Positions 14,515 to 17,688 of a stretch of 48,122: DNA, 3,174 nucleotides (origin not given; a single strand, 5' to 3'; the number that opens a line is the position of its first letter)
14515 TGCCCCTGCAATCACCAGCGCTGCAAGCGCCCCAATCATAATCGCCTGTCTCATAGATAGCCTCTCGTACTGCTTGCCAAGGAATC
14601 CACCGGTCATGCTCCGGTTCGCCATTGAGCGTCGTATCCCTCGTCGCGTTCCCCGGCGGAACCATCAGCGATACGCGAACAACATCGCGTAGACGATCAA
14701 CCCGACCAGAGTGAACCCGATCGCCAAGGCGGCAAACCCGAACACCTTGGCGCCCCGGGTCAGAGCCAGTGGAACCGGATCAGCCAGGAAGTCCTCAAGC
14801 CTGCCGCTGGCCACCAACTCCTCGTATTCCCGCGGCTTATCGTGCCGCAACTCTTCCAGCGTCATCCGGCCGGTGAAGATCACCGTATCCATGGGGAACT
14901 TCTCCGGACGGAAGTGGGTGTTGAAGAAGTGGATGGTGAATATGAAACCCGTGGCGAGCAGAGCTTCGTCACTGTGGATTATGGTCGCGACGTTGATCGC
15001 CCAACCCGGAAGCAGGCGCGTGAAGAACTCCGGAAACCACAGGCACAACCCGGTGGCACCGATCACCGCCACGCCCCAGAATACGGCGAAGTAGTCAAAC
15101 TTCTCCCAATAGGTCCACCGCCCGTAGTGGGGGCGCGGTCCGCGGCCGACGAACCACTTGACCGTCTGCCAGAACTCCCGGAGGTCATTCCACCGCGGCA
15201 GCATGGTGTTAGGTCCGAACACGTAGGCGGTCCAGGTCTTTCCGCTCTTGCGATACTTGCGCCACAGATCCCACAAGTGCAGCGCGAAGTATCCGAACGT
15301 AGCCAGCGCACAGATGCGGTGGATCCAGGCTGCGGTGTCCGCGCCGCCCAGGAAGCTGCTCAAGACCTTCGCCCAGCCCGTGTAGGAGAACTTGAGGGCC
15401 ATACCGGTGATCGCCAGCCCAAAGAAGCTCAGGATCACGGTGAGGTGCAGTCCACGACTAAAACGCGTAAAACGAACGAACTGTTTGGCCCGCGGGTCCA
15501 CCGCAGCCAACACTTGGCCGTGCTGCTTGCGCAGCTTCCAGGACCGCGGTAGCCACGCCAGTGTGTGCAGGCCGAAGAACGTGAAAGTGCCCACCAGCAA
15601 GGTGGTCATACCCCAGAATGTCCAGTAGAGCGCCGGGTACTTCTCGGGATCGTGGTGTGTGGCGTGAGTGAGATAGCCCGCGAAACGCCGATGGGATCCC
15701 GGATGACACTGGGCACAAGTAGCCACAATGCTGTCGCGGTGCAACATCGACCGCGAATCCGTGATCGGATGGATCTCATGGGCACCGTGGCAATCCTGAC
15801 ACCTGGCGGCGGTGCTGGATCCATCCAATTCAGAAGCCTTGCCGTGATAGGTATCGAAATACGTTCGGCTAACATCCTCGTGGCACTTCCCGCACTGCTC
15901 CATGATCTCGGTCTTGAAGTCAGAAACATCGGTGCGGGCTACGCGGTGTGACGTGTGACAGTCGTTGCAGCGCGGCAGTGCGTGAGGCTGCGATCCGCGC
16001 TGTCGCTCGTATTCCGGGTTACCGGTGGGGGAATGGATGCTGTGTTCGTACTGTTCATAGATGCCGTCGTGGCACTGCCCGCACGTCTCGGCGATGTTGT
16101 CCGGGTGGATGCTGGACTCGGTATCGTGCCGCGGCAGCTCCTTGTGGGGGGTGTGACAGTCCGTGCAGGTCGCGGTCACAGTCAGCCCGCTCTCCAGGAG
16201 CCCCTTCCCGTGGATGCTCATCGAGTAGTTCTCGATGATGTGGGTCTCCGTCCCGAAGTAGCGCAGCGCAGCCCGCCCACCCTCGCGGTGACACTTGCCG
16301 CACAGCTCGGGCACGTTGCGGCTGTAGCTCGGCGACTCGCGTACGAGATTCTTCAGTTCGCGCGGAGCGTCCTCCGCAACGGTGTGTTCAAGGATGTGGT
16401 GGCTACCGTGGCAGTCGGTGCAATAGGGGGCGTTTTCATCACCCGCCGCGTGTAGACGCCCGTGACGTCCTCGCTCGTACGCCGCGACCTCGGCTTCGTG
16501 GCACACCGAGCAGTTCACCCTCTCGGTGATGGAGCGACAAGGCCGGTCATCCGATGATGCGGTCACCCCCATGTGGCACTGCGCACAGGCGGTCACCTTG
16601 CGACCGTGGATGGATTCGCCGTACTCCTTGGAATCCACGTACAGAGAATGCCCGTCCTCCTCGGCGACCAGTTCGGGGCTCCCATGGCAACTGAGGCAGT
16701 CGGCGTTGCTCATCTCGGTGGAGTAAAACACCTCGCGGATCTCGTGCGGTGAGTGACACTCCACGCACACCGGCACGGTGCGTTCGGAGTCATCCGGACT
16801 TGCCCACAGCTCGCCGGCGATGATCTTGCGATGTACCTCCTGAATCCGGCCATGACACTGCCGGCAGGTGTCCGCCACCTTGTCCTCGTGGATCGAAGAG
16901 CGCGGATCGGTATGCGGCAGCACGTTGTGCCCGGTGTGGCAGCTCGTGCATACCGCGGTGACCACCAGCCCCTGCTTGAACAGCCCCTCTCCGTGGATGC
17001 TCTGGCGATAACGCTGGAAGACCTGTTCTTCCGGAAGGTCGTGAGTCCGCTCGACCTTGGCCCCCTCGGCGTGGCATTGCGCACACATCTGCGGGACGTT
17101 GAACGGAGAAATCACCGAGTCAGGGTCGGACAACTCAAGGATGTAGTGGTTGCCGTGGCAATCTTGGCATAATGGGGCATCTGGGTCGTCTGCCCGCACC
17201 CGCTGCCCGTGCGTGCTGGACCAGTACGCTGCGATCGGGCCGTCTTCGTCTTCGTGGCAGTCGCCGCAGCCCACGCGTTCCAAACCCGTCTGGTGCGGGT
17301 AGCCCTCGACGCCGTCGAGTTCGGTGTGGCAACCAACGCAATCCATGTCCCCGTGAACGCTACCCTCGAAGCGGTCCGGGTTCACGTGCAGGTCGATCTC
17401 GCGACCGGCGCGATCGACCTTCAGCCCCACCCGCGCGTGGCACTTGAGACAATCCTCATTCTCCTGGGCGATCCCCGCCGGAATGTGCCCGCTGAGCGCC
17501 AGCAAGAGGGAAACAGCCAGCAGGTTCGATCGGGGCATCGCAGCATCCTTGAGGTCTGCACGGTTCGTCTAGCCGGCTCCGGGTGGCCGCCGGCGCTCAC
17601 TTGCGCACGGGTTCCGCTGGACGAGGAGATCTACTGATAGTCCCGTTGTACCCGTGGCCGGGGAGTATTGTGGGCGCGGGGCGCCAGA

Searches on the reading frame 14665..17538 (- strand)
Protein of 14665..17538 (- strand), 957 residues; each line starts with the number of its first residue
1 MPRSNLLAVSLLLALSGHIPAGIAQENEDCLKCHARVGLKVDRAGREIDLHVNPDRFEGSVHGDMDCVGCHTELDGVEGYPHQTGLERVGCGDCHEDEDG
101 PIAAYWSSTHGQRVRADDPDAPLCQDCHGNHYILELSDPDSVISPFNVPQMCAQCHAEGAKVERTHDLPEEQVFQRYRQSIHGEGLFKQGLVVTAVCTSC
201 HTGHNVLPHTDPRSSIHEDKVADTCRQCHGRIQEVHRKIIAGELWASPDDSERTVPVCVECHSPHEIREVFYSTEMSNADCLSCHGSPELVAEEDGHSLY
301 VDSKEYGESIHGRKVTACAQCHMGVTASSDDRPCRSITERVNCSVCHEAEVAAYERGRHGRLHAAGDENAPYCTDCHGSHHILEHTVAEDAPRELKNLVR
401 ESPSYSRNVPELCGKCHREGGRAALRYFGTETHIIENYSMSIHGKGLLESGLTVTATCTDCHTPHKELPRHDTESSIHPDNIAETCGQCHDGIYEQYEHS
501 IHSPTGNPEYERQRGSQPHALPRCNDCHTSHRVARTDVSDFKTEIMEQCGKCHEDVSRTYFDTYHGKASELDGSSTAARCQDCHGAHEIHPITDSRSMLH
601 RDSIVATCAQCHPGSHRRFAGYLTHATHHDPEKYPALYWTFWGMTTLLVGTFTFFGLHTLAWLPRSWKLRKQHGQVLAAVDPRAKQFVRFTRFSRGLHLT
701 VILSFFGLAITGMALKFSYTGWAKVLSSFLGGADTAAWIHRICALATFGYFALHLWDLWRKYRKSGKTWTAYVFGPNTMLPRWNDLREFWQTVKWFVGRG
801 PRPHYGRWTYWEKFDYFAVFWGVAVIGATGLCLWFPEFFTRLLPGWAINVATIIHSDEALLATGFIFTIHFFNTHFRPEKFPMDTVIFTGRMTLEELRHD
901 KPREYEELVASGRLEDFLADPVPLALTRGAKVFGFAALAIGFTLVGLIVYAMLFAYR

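Call 58: search_protein_families(library=pfam, proteins=[window:14665-17538:-], max_evalue=0.00001)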
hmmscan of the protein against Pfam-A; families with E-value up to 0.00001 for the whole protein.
window:14665-17538:- (957 aa): 4 families
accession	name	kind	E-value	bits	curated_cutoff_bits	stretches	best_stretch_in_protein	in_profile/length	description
PF14537.11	Cytochrom_c3_2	-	2.3e-22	79.7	25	0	523-612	8-78/79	Cytochrome c3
PF14522.11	Cytochrome_C7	-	3.4e-22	78.5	24.8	0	274-348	9-67/67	Cytochrome c7 and related cytochrome c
PF09699.15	Paired_CXXCH_1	-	4.2e-15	55.6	20.6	0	258-287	9-38/41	Doubled CXXCH motif (Paired_CXXCH_1)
PF01292.26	Ni_hydr_CYTB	-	3.5e-09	37.1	30.1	1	689-870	1-158/179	Prokaryotic cytochrome b561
